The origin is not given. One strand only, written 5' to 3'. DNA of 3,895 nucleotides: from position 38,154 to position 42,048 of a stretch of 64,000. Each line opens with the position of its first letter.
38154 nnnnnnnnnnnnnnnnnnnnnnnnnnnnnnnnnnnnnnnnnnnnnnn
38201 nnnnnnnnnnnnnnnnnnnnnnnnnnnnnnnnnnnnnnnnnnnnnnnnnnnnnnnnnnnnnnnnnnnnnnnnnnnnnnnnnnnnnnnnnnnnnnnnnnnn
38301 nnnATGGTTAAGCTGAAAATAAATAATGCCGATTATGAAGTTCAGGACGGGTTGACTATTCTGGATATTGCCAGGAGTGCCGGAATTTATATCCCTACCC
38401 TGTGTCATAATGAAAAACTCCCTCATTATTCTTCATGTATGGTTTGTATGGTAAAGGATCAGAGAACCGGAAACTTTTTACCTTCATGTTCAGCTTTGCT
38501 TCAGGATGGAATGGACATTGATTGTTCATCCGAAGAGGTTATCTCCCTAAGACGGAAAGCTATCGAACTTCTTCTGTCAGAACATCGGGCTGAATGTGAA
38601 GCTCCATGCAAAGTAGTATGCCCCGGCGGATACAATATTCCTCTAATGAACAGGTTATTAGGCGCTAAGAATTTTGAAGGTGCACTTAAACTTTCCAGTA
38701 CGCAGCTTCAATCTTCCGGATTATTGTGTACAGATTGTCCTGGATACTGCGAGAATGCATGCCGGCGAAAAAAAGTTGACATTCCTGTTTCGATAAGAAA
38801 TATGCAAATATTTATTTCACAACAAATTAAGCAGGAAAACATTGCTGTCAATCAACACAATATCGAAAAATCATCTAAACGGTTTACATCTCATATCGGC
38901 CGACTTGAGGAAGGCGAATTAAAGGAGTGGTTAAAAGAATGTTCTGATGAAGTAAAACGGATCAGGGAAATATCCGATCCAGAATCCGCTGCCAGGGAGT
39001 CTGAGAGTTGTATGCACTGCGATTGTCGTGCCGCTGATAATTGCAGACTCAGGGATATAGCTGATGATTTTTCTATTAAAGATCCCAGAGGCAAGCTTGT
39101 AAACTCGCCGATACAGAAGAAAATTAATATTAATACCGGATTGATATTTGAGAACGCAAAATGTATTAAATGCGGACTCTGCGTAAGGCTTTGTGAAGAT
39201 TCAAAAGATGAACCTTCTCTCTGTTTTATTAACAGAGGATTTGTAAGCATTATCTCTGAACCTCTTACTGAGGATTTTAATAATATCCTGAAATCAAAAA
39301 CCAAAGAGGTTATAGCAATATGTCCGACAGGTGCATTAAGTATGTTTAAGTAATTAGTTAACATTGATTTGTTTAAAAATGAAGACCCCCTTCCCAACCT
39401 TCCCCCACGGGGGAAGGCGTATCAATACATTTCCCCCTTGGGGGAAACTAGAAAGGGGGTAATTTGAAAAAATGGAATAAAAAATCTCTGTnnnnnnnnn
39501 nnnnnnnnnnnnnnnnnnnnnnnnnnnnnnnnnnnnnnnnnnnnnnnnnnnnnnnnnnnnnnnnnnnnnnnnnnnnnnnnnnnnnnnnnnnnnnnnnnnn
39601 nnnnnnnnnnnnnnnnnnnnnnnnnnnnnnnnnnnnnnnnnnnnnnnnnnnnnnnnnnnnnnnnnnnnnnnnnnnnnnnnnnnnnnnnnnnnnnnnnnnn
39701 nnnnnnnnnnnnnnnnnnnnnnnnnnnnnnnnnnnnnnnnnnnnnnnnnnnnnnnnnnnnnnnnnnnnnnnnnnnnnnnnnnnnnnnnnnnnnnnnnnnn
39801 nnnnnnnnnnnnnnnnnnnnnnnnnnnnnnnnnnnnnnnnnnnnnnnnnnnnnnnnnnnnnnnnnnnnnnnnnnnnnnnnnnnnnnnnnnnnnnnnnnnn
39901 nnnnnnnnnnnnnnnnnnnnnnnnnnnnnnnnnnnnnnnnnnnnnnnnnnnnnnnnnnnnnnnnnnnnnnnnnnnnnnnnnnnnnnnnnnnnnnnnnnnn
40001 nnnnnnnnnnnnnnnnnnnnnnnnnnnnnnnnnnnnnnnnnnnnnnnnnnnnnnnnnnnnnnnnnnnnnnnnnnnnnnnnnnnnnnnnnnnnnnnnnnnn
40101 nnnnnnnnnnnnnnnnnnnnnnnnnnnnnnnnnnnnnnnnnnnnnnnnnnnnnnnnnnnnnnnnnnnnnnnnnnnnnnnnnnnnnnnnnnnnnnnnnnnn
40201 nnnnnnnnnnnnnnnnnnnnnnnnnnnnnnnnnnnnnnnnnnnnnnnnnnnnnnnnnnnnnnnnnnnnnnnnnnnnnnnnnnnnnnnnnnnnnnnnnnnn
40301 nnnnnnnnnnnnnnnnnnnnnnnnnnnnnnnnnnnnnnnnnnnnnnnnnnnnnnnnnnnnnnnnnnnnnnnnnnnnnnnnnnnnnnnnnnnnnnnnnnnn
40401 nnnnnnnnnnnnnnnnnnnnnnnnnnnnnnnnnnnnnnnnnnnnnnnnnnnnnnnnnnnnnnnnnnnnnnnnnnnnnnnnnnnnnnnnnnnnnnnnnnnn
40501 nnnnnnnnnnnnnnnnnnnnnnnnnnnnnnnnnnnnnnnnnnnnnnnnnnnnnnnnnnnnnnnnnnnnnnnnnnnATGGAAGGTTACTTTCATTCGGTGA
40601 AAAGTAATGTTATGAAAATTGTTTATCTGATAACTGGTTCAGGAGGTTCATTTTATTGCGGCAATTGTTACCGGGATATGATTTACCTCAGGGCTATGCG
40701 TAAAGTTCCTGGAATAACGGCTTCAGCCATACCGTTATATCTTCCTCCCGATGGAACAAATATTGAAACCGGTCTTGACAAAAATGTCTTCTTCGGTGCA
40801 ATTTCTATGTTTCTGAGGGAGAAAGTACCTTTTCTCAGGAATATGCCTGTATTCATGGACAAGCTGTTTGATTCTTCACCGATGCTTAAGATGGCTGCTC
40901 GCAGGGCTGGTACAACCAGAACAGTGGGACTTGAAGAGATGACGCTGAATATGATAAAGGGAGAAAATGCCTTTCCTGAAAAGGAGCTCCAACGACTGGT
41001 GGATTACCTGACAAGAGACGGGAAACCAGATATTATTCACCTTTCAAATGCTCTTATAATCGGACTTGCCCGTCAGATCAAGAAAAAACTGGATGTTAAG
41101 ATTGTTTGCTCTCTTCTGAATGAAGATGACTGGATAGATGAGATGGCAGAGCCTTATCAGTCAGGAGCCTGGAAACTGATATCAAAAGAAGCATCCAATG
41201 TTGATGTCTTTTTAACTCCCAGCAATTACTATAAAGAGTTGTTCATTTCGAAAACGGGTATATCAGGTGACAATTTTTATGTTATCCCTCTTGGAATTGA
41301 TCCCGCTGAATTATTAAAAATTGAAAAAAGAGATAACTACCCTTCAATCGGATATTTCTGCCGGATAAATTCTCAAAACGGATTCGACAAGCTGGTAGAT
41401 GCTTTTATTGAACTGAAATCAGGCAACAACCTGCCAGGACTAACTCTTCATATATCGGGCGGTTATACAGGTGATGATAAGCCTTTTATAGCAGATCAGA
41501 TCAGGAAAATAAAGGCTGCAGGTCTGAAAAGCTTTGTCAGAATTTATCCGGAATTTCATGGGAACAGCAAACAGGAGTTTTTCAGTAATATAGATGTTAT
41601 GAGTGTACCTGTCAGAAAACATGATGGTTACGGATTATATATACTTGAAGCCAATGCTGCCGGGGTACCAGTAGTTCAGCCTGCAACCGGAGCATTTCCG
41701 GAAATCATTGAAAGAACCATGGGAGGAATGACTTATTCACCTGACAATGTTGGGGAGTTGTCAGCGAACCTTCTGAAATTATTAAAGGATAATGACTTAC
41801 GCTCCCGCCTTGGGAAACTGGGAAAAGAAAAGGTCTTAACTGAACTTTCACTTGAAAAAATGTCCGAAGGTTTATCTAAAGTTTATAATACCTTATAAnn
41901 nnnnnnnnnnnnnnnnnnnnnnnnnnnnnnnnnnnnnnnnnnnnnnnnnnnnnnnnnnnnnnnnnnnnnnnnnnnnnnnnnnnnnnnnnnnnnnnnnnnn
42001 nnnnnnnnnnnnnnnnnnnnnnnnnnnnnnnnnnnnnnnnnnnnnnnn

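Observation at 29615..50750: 21-kb, 15-gene locus coupling six envelope beta-propellers to Fe-S/flavin/cupredoxin electron carriers, with no recognisable terminal enzyme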

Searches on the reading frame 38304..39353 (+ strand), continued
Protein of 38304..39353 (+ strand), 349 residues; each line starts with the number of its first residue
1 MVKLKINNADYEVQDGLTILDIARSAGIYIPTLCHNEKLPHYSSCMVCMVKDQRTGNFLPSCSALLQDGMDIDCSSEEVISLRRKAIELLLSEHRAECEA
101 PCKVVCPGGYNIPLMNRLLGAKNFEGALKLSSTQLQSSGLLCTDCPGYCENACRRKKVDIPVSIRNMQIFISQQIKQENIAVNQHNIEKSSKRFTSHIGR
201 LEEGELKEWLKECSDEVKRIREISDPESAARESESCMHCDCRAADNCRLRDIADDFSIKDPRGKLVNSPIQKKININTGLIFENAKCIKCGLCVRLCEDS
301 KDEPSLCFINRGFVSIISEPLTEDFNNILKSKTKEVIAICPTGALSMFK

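Call 80: search_protein_families(library=ncbifam, proteins=[L087:3888-4607:+, L087:4604-5821:+, L087:5835-7391:+, L087:7405-8277:+, L087:8274-9992:+, L087:3320-3718:+], max_evalue=0.001)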
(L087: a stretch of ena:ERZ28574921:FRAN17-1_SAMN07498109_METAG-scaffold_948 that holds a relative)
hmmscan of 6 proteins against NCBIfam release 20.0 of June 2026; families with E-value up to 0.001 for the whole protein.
L087:3888-4607:+ (239 aa): 22 families
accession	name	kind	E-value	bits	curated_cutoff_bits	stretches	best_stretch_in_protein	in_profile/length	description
NF040864.1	HgcB_ferredoxin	equivalog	7.2e-09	35.4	99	1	136-187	11-61/93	mercury methylation ferredoxin HgcB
NF043039.1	HgcAB_like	equivalog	2.1e-08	34.2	285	1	131-187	292-349/350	HgcAB-like fusion protein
NF040770.1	hetero_SS_HdrA2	exception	2.1e-07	29.4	1100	1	126-199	564-635/777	CoB-CoM heterodisulfide reductase HdrA2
NF038196.1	ferrodoxin_EFR1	subfamily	3.6e-07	30.5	75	1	138-192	183-234/242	EFR1 family ferrodoxin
NF042909.1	FMH_DH_FwdF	exception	8.7e-07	28.3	375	1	135-195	221-282/336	tungsten-dependent formylmethanofuran dehydrogenase subunit FwdF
NF040684.1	PorD_Arch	equivalog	1.3e-06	28.3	120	1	131-188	24-80/85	pyruvate synthase subunit PorD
TIGR02700.1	flavo_MJ0208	hypoth_equivalog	3.1e-06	26.6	251.35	1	135-188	144-195/234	dihydromethanopterin reductase (acceptor)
NF041891.1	hdrA_Methbact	equivalog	3.6e-06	25.5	1300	1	129-188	562-619/762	ferredoxin:CoB-CoM heterodisulfide reductase subunit HdrA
NF007202.0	PRK09623.1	equivalog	3.9e-06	27.1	166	1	131-194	43-105/105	3-methyl-2-oxobutanoate dehydrogenase subunit delta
TIGR02179.1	PorD_KorD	subfamily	6.3e-06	26.2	60.05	1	132-188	18-73/78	2-oxoacid:acceptor oxidoreductase, delta subunit, pyruvate/2-ketoisovalerate family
NF041778.1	hetero_SS_HdrA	equivalog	3e-05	22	1400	1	129-198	577-644/771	ferredoxin:CoB-CoM heterodisulfide reductase subunit HdrA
NF043069.1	T4HPD_activ_SAM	equivalog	3.5e-05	23.3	425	1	137-186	49-96/299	trans-4-hydroxy-L-proline dehydratase activase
NF045790.1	OxalOxreddelta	equivalog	5.9e-05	22.4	230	1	133-187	254-306/316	oxalate oxidoreductase subunit delta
NF045874.1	Vhu_polyferre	exception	6.4e-05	21.9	600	1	135-190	192-246/381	F420-non-reducing hydrogenase associated-polyferredoxin VhuB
NF005504.0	PRK07118.1-3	equivalog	0.0002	20.8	437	1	140-188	220-266/293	Fe-S cluster domain-containing protein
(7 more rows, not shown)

L087:4604-5821:+ (405 aa): 48 families (the best 25 are shown)
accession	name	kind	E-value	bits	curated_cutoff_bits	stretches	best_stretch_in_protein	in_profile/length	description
TIGR04055.1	rSAM_NirJ2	equivalog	2e-19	70.3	500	1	61-329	5-286/326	putative heme d1 biosynthesis radical SAM protein NirJ2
TIGR04054.1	rSAM_NirJ1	equivalog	3e-18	65.6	650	1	57-255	37-239/387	putative heme d1 biosynthesis radical SAM protein NirJ1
TIGR04347.1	pseudo_SAM_Halo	equivalog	2e-17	63.6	525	1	58-206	40-193/390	TIGR04347 family pseudo-SAM/SPASM protein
TIGR03962.1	mycofact_rSAM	equivalog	5.1e-17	62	265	1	57-331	13-297/339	mycofactocin radical SAM maturase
NF050035.1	rSAM_WgK_link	exception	2.5e-16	59.6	650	1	55-215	8-174/367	radical SAM/SPASM peptide maturase WgkB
TIGR04546.1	rSAM_ahbC_deAc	equivalog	9.8e-16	57.5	650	1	58-258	41-245/390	12,18-didecarboxysiroheme deacetylase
TIGR04545.1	rSAM_ahbD_hemeb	equivalog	1.2e-15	57.8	500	1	60-239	4-187/339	heme b synthase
TIGR04051.1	rSAM_NirJ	equivalog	1.2e-14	54.1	515.45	1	58-235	4-186/354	heme d1 biosynthesis radical SAM protein NirJ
TIGR04403.1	rSAM_skfB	equivalog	1.2e-13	50.7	300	1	53-264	101-316/402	sporulation killing factor system radical SAM maturase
TIGR04303.1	GeoRSP_rSAM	equivalog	1.8e-12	47.5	400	1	59-259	8-212/325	GeoRSP system radical SAM/SPASM protein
TIGR03961.1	rSAM_PTO1314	hypoth_equivalog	2.9e-12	46.5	306.05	1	63-207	30-173/332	PTO1314 family radical SAM protein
TIGR04251.1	SCM_rSAM_ScmF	equivalog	8.4e-12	45.1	400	1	60-206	8-163/353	SynChlorMet cassette radical SAM/SPASM protein ScmF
TIGR04340.1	rSAM_ACGX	hypoth_equivalog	9e-12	44.8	400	1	60-205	7-162/341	radical SAM/SPASM domain protein, ACGX system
TIGR03470.1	HpnH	equivalog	2.1e-11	43.4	225.05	1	49-189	21-163/318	adenosyl-hopene transferase HpnH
TIGR04053.2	TIGR04053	equivalog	3.8e-11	42.9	395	1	55-260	7-218/366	TIGR04053 family radical SAM/SPASM domain-containing protein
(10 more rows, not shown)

L087:5835-7391:+ (518 aa): 16 families
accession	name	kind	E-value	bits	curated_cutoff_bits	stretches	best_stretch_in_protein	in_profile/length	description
NF041169.1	f2_encap_cargo4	exception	7e-34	117.6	450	1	247-423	47-222/334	family 2 encapsulin nanocompartment cargo protein polyprenyl transferase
NF041003.1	GGPP_syn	equivalog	8.1e-26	90.8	500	1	246-424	36-217/326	geranylgeranyl diphosphate synthase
NF040698.1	IdsA_Meth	equivalog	6.7e-25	88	468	1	231-429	25-225/328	short chain isoprenyl diphosphate synthase IdsA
NF045485.1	FPPsyn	subfamily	2.4e-24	86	275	1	248-429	35-223/288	farnesyl diphosphate synthase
TIGR02748.1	GerC3_HepT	equivalog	4.6e-24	85.1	456.55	1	224-427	17-216/319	heptaprenyl diphosphate synthase component II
NF045628.1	HxpDPsynlarge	equivalog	1.9e-20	73.1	500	1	247-431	32-212/311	hexaprenyl-diphosphate synthase large subunit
NF045549.1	GGPPsyn_IdsB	equivalog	2.8e-20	72.7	475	1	247-432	62-247/346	geranylgeranyl diphosphate synthase IdsB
NF045685.1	GGPPSynCrtE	equivalog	1.4e-19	70.3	460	1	249-426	41-225/293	geranylgeranyl diphosphate synthase CrtE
NF008140.0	PRK10888.1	equivalog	5.7e-19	68.6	412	1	246-429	40-219/323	octaprenyl diphosphate synthase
NF007877.0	PRK10581.1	equivalog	1.1e-17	64.1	321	1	250-427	44-229/299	(2E,6E)-farnesyl diphosphate synthase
TIGR02749.1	prenyl_cyano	equivalog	8.2e-17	61.2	383.2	1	247-436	41-229/322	solanesyl diphosphate synthase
NF040627.1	GFPS_Meth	equivalog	1.1e-16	61.1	600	1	249-427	39-211/285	geranylfarnesyl diphosphate synthase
NF042417.1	NPPPS_Mycobact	equivalog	5e-16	58.7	600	1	247-429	53-231/335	nonaprenyl/(2E,6E)-farnesyl/geranylgeranyl diphosphat synthase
NF040789.2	gerfarn_diphsyn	equivalog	3.1e-15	56.2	560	1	273-426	82-239/345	geranylfarnesyl diphosphate synthase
NF040936.1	hexpp_archaea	equivalog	1.7e-13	50.5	400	1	249-438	40-217/275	hexaprenyl pyrophosphate synthase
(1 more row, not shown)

L087:7405-8277:+ (290 aa): 0 families

L087:8274-9992:+ (572 aa): 5 families
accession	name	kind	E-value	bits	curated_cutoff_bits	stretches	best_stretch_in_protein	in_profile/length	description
TIGR01787.1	squalene_cyclas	subfamily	5e-28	98.1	322.7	2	311-568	345-621/622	squalene/oxidosqualene cyclases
TIGR01507.1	hopene_cyclase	equivalog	5.6e-22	77.9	431.1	2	313-568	366-634/640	squalene--hopene cyclase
NF053823.1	SCO2321_fam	equivalog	7.2e-20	71.2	300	3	421-513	71-163/405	SCO2321 family membrane protein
TIGR03463.1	osq_cycl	subfamily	1.5e-18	66.4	851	1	305-564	348-631/634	2,3-oxidosqualene cyclase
TIGR04277.1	squa_tetra_cyc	equivalog_domain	1.7e-12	46.7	500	1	324-490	358-526/624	tetrahymanol synthase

L087:3320-3718:+ (132 aa): 0 families

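Call 85: find_encoding_contigs(protein=P0401, flank=10000, max_places=1)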
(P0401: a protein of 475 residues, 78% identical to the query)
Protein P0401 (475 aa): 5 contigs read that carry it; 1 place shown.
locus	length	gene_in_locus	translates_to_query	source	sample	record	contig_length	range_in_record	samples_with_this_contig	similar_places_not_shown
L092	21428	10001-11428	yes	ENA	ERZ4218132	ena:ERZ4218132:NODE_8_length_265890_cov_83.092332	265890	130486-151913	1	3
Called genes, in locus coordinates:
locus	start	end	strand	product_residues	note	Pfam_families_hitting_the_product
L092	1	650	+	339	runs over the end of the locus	PF14054:DUF4249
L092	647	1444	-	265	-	-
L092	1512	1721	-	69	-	-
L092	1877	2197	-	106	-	PF02635:DsrE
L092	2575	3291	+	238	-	-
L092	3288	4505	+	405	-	PF04055:Radical_SAM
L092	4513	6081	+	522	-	PF01976:DUF116, PF00348:polyprenyl_synt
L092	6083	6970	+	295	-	PF00432:Prenyltrans (faint)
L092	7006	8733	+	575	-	PF13249:SQHop_cyclase_N (weak), PF13243:SQHop_cyclase_C, PF00432:Prenyltrans (weak)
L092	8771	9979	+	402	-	PF13360:PQQ_2, PF13570:Beta-prop_ACSF4 (weak)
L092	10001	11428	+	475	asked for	PF13570:Beta-prop_ACSF4, PF13360:PQQ_2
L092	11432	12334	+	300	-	-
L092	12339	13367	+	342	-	-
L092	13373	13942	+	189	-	PF13237:Fer4_10 (faint), PF25160:LdpA_Fe-S-bd (faint), PF00037:Fer4 (faint), PF12797:Fer4_2 (faint), PF12837:Fer4_6 (faint), PF12838:Fer4_7 (weak)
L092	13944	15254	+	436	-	PF12801:Fer4_5, PF12837:Fer4_6 (faint), PF12838:Fer4_7 (faint), PF13183:Fer4_8 (faint), PF13187:Fer4_9 (faint), PF13237:Fer4_10 (faint), PF12801:Fer4_5, PF00037:Fer4 (weak), +3 more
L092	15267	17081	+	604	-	PF13360:PQQ_2, PF01011:PQQ (faint), PF13570:Beta-prop_ACSF4, PF13360:PQQ_2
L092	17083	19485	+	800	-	PF01257:2Fe-2S_thioredx, PF01512:Complex1_51K, PF10589:NADH_4Fe-4S, PF12837:Fer4_6 (faint), PF00037:Fer4 (weak), PF12838:Fer4_7, PF14697:Fer4_21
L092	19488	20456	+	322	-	PF13510:Fer2_4, PF14691:Fer4_20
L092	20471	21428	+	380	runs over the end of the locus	PF13360:PQQ_2, PF13570:Beta-prop_ACSF4, PF01011:PQQ (faint), PF13570:Beta-prop_ACSF4, PF13360:PQQ_2, PF25293:Beta-prop_EMC1_N (weak)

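Call 88: find_related_loci(query=A6, collection=metagenome_contigs, flank=10000)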
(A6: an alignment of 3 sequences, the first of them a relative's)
Query A6 (518 aa) in metagenome_contigs; peptide patterns used: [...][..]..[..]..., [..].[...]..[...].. (x = any residue, [..] = any of these).
169 stretches matched a pattern; 39 encode a relative of the query (tblastn E <= 1e-3); 39 distinct loci.
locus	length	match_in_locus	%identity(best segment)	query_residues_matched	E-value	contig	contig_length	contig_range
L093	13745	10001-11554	100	1-518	0e+0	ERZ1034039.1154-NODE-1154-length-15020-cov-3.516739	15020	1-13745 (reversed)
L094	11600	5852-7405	100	1-518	0e+0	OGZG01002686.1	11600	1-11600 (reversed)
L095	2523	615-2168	100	1-518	0e+0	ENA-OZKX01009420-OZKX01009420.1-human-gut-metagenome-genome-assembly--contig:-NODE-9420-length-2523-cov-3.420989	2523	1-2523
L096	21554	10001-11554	100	1-518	0e+0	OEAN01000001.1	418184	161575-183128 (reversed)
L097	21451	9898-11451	100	1-518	0e+0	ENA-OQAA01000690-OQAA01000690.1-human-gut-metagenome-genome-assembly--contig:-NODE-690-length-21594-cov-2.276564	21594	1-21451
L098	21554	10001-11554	99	1-518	0e+0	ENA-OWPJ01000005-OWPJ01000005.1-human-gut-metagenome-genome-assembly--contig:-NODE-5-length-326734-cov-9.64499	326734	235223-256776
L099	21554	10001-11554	99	1-518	0e+0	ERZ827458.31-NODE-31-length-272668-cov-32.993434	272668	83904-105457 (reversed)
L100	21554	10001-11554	99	1-518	0e+0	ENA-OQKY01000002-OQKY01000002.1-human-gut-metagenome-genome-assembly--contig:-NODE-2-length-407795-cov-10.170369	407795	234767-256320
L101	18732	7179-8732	99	1-518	0e+0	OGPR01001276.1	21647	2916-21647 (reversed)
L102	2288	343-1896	99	1-518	0e+0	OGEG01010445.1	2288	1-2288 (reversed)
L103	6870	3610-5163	99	1-518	0e+0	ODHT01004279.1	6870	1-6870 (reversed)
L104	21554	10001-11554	99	1-518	0e+0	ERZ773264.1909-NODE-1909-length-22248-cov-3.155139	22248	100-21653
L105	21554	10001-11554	99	1-518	0e+0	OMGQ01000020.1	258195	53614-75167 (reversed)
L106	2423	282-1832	100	1-518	0e+0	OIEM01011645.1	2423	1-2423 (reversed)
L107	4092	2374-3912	99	1-518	0e+0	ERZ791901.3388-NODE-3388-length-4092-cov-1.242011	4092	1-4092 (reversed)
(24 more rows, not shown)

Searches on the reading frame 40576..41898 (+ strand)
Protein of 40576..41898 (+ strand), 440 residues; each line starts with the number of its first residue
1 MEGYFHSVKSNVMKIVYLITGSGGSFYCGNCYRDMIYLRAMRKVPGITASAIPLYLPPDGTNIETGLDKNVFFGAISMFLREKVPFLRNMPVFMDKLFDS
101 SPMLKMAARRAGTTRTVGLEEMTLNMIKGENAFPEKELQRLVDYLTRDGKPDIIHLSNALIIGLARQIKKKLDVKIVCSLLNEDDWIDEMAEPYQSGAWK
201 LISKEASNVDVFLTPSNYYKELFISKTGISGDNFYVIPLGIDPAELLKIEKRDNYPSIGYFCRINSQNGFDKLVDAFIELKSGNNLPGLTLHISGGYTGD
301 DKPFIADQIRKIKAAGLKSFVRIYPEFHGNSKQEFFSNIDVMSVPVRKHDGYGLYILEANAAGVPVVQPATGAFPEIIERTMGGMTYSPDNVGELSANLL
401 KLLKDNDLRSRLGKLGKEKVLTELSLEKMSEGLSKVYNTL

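Call 4: search_protein_families(library=pfam, proteins=[window:40576-41898:+], max_evalue=0.01)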
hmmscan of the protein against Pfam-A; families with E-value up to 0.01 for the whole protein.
window:40576-41898:+ (440 aa): 5 families
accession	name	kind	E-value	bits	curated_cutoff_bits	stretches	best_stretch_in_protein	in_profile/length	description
PF00534.26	Glycos_transf_1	-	9.1e-18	64.8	26.4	1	249-418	9-171/172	Glycosyl transferases group 1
PF13692.12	Glyco_trans_1_4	-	2.1e-16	60.9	27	1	256-405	2-142/142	Glycosyl transferases group 1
PF13439.12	Glyco_transf_4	-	5.1e-10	40.1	28.5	1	143-244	66-169/170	Glycosyltransferase Family 4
PF13579.12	Glyco_trans_4_4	-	7e-05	23.7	29.7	1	137-240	59-158/158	Glycosyl transferase 4-like domain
PF20706.3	GT4-conflict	-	0.0068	15.9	26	1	266-382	210-324/385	Family 4 Glycosyltransferase in conflict systems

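Call 10: search_protein_families(library=ncbifam, proteins=[window:40576-41898:+], max_evalue=0.001)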
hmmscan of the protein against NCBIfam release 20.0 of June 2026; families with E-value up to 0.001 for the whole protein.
window:40576-41898:+ (440 aa): 15 families
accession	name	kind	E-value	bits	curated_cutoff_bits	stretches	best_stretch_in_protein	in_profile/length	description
TIGR03088.1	stp2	hypoth_equivalog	9.6e-16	57.8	409.05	1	252-439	191-372/374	TIGR03088 family PEP-CTERM/XrtA system glycosyltransferase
NF041876.1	EPS_EpsE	equivalog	6.3e-15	55.3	400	1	233-429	187-385/389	exopolysaccharide biosynthesis GT4 family glycosyltransferase EpsE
TIGR03999.1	thiol_BshA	equivalog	6.6e-12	45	273.7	1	312-439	248-372/375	N-acetyl-alpha-D-glucosaminyl L-malate synthase BshA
TIGR03449.1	mycothiol_MshA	equivalog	1e-11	44.4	462.5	1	259-439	224-402/406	D-inositol-3-phosphate glycosyltransferase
NF038295.1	EPS_HpsP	equivalog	1e-10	41.2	550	1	235-439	179-386/388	hormogonium polysaccharide biosynthesis glycosyltransferase HpsP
TIGR02149.1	glgA_Coryne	subfamily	2.7e-09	36.6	302.4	1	252-438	201-388/391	glycogen synthase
NF053787.1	GlcN_PG_synth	equivalog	3.9e-09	35.8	480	1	348-439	270-358/361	N-acetylglucosaminyl phosphatidylglycerol synthase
TIGR04047.1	MSMEG_0565_glyc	hypoth_equivalog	3.6e-08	32.9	259.85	1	272-408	210-344/373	MSMEG_0565 family glycosyltransferase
TIGR04063.1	stp3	hypoth_equivalog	4e-08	32.6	442.05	1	137-439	79-394/397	TIGR04063 family PEP-CTERM/XrtA system glycosyltransferase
NF038298.1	EPS_HpsO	equivalog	7.3e-07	28.3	575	1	350-438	299-385/388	hormogonium polysaccharide biosynthesis glycosyltransferase HpsO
NF038229.1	Glyco4_Geo_Pelo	equivalog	1.6e-06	27.4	400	1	349-439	247-335/338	GPMC system family 4 glycosyltransferase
NF012028.0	PRK15484.1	subfamily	1.1e-05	24.7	618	1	257-434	195-372/380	lipopolysaccharide N-acetylglucosaminyltransferase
NF007396.0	PRK09922.1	equivalog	3.3e-05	22.9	385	1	206-406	133-327/361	lipopolysaccharide 1,6-galactosyltransferase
TIGR02472.1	sucr_P_syn_N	equivalog_domain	0.0002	20.3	576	1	351-425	352-426/439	sucrose-phosphate synthase, putative, glycosyltransferase domain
NF047880.1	glyco_SdgA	exception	0.00028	19.6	800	1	311-410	364-461/488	serine-aspartate repeat adhesin O-glycosyltransferase SdgA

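Call 65: search_solved_structures(query=window:40612-41898:+, max_evalue=0.00001)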
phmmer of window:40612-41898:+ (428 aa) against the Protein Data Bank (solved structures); distinct sequences matched with E-value up to 0.00001: 6.
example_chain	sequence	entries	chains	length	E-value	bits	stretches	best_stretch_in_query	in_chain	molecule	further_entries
5i45_A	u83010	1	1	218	4.3e-14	55.3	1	245-427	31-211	Glycosyl transferases group 1 family protein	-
3oka_A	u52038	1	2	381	6e-08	35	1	240-424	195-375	GDP-mannose-dependent alpha-(1-6)-phosphatidylinositol monomannoside mannosyltransferase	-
3okc_A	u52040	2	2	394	6.5e-08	34.9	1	241-424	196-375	GDP-mannose-dependent alpha-(1-6)-phosphatidylinositol monomannoside mannosyltransferase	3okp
5d00_A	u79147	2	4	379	1.3e-07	33.9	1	321-425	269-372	N-acetyl-alpha-D-glucosaminyl L-malate synthase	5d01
2jjm_A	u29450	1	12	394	3e-07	32.7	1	322-424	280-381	GLYCOSYL TRANSFERASE, GROUP 1 FAMILY PROTEIN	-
3mbo_A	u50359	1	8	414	3.4e-07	32.5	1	322-424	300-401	Glycosyltransferase, group 1 family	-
